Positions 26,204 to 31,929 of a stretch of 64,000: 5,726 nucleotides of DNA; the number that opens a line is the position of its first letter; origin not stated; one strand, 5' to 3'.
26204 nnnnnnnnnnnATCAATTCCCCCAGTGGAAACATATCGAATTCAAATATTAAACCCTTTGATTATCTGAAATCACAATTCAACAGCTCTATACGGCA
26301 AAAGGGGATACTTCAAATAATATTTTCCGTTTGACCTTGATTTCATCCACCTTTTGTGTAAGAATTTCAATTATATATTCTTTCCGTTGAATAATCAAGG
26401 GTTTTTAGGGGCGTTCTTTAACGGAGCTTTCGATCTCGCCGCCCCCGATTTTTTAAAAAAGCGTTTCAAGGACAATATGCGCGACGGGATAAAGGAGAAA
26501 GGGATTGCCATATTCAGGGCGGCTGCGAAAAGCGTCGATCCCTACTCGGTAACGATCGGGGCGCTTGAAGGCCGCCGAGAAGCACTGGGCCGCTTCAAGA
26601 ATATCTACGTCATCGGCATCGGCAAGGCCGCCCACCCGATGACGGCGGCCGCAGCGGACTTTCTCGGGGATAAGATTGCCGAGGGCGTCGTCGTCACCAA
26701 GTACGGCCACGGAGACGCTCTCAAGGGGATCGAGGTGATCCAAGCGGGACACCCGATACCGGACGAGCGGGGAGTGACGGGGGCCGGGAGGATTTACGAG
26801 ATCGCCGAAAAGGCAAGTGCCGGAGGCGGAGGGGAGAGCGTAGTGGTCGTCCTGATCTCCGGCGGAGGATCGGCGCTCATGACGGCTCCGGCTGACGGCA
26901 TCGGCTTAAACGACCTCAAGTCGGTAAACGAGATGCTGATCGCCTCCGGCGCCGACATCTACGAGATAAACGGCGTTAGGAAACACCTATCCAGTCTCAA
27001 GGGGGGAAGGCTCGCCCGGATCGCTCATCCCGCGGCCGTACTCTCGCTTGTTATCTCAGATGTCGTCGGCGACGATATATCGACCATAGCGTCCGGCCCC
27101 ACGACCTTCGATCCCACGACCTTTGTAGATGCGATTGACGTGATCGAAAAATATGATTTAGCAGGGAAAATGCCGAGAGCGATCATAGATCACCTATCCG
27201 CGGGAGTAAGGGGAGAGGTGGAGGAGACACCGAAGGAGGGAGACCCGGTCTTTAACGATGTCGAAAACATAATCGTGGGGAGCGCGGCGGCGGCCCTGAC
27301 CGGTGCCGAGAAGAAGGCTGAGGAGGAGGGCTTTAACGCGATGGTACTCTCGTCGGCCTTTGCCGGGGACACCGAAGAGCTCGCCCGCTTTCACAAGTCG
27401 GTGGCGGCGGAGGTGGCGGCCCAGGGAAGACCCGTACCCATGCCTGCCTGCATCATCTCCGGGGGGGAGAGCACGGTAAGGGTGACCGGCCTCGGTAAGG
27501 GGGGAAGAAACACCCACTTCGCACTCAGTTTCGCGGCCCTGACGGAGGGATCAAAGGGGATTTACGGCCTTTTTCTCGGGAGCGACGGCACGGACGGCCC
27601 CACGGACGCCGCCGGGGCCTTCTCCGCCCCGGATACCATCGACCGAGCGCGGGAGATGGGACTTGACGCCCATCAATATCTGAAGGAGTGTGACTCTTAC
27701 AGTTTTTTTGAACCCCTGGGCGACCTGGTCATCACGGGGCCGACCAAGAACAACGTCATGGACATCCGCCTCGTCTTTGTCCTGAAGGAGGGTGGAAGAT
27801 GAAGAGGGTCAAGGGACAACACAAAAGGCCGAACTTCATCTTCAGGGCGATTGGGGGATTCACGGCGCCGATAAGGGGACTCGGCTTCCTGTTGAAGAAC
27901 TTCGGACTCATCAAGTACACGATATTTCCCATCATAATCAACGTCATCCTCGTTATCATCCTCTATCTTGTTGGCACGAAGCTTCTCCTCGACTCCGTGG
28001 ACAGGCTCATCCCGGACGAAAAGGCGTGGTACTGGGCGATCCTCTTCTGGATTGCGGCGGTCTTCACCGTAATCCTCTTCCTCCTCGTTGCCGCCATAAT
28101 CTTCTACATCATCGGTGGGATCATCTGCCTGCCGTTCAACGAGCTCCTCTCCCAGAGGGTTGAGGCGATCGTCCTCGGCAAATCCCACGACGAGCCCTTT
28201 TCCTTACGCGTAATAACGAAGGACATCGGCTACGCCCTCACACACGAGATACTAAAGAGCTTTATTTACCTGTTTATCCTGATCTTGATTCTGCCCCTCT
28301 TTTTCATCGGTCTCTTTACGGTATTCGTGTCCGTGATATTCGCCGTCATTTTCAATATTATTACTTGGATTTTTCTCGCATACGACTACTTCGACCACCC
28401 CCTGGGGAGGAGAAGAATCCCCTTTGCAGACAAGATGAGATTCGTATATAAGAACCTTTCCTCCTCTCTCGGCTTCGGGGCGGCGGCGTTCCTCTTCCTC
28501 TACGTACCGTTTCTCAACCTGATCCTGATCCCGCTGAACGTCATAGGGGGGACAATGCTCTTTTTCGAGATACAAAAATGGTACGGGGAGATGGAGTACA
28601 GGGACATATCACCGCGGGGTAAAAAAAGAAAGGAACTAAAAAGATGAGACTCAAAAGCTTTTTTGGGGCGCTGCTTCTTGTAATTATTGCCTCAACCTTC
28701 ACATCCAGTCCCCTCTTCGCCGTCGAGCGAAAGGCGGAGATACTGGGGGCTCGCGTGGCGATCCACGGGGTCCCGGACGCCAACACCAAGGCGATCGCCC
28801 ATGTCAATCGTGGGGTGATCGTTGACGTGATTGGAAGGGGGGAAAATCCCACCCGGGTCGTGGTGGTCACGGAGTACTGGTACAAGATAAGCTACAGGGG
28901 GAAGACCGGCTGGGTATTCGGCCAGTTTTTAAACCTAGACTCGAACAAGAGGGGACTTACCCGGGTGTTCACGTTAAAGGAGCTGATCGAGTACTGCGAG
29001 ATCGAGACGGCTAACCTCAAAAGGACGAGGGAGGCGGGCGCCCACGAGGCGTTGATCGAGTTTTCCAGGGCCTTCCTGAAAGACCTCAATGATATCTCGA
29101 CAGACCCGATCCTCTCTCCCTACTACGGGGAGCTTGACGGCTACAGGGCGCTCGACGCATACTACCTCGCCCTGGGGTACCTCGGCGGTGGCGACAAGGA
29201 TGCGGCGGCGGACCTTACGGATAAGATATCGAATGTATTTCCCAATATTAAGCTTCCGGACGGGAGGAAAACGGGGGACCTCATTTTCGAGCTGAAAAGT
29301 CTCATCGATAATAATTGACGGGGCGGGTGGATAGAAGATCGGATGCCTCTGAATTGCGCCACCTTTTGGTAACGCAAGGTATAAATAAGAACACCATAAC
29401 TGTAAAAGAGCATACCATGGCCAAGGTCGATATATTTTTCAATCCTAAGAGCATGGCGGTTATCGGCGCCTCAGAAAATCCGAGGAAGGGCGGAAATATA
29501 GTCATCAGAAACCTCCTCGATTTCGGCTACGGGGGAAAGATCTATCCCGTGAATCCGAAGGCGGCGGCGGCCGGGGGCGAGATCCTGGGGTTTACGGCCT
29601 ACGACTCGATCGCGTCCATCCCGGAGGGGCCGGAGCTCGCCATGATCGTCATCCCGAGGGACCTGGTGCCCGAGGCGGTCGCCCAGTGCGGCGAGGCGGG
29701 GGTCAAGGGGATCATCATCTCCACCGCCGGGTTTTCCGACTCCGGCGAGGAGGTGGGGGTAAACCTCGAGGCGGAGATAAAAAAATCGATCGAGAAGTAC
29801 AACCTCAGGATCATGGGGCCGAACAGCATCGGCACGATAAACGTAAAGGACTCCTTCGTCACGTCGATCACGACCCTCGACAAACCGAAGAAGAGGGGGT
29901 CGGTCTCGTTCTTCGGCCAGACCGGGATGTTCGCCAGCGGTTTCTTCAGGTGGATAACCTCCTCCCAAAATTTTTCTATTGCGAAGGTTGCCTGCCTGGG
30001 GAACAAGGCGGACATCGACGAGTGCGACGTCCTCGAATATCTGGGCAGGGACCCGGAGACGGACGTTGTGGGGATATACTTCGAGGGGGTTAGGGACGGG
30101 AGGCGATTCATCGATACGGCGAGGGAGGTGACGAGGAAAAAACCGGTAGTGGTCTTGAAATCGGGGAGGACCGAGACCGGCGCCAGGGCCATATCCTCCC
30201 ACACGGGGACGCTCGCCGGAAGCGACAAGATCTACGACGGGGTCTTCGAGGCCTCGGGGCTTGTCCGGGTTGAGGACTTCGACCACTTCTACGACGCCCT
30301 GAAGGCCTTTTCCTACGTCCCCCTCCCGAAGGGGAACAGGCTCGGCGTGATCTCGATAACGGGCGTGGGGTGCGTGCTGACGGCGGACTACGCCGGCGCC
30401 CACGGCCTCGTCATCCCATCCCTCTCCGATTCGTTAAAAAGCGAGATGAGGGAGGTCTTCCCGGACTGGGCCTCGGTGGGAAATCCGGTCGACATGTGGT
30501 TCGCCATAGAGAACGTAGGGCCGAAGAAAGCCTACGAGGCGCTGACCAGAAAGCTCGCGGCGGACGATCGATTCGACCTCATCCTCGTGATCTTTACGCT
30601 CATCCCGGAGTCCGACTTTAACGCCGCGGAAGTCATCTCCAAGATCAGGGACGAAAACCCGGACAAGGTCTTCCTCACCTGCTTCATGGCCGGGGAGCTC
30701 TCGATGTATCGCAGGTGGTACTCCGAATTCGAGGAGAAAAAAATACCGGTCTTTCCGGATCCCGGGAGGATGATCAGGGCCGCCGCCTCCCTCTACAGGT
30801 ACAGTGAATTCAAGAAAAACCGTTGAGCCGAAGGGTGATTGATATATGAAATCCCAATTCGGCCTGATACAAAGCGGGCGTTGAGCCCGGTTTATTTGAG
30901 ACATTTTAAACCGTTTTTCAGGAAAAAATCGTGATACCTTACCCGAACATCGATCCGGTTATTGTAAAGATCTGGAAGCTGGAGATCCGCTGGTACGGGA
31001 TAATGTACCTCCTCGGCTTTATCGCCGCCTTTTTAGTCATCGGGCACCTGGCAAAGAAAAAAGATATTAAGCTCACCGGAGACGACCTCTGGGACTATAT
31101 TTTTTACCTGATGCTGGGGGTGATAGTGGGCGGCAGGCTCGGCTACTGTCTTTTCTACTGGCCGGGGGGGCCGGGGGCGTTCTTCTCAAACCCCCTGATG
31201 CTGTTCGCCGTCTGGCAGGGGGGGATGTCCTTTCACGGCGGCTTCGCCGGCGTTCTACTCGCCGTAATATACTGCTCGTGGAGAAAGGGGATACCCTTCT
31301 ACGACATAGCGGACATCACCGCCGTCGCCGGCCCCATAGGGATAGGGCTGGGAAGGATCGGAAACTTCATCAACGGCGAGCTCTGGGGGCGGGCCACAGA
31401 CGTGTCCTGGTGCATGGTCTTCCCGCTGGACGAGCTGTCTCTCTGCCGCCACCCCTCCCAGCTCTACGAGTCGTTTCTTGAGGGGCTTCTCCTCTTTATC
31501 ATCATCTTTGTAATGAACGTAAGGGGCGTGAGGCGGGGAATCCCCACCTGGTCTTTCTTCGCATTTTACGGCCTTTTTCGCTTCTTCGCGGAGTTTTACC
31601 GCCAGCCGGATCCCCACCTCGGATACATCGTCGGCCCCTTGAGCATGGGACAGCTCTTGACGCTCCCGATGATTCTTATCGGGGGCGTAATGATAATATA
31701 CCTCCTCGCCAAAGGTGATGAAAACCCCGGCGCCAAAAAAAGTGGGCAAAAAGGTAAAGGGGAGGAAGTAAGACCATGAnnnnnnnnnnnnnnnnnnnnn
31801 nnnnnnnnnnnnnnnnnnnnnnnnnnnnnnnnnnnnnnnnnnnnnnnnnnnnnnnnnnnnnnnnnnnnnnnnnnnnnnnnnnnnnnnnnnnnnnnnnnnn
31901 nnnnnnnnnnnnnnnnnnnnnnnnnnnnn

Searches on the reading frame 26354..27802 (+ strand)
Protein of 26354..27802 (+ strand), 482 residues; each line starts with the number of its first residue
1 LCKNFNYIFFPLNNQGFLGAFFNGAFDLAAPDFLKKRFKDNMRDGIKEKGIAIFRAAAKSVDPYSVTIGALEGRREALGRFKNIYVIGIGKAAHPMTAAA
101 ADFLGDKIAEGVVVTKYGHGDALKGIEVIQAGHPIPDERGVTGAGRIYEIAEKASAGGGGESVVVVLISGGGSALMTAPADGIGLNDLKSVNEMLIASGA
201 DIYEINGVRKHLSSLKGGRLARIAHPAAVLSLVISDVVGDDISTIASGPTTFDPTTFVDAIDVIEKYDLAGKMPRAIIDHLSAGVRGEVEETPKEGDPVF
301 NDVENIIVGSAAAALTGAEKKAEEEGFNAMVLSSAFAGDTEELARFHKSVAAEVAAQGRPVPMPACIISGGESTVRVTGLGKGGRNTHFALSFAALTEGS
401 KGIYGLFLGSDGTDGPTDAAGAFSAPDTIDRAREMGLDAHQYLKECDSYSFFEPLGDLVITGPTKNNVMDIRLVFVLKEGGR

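Call 11: search_protein_families(library=pfam, proteins=[window:26354-27802:+], max_evalue=0.00001)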
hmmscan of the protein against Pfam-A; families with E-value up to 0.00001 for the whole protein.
window:26354-27802:+ (482 aa): 2 families
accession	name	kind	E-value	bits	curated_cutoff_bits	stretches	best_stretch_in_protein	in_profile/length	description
PF13660.11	DUF4147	-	3.2e-77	259.6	23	1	52-281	4-233/234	Domain of unknown function (DUF4147)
PF05161.18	MOFRL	-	6e-37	126.5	28.3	1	365-470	1-106/106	MOFRL family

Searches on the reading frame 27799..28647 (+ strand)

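Call 11: search_protein_families(library=pfam, proteins=[window:27799-28647:+], max_evalue=0.00001)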
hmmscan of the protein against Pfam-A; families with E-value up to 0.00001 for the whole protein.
window:27799-28647:+ (282 aa): 1 family
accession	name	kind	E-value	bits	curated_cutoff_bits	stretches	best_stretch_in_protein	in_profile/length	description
PF07264.17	EI24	-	2.1e-30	106.8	32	1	24-245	2-199/199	Sulfate transporter CysZ/Etoposide-induced protein 2.4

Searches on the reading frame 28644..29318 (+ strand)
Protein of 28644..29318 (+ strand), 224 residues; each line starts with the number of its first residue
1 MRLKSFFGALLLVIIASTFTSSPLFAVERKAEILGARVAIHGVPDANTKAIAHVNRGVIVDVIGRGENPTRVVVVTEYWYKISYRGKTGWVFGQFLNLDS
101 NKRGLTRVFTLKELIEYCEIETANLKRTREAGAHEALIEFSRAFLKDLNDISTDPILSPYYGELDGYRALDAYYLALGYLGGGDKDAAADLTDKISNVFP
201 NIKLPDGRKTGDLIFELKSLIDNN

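Call 11: search_protein_families(library=pfam, proteins=[window:28644-29318:+], max_evalue=0.00001)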
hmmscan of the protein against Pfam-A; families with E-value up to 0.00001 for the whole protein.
window:28644-29318:+ (224 aa): 1 family
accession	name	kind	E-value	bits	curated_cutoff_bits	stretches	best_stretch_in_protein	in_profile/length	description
PF08239.17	SH3_3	-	2e-07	31.5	27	1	40-96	5-53/54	Bacterial SH3 domain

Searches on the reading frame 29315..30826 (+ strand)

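Call 11: search_protein_families(library=pfam, proteins=[window:29315-30826:+], max_evalue=0.00001)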
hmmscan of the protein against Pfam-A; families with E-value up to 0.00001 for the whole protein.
window:29315-30826:+ (503 aa): 3 families
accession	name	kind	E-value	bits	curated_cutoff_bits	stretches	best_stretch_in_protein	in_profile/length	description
PF13607.11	Succ_CoA_lig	-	4.5e-47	159.7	27.4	1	194-332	1-138/138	Succinyl-CoA ligase like flavodoxin domain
PF13380.12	CoA_binding_2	-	1.5e-21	77.4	22.8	1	45-174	1-113/116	CoA binding domain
PF02629.25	CoA_binding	-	8.7e-15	55.7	22.3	1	44-139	3-97/97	CoA binding domain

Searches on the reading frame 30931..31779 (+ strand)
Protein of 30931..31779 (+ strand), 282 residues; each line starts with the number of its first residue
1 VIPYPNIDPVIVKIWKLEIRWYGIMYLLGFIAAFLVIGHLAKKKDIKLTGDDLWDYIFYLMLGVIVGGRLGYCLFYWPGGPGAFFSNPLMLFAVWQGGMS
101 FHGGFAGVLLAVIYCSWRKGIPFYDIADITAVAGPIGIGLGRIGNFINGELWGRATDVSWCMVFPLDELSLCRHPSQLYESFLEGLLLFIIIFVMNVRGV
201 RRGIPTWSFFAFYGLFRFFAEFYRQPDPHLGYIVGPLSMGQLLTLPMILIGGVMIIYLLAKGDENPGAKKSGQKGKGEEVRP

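Call 11: search_protein_families(library=pfam, proteins=[window:30931-31779:+], max_evalue=0.00001)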
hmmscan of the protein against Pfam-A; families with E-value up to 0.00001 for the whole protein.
window:30931-31779:+ (282 aa): 1 family
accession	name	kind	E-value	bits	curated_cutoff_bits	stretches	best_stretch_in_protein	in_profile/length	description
PF01790.23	LGT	-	7.2e-74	248.6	24.9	1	9-257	1-240/240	Prolipoprotein diacylglyceryl transferase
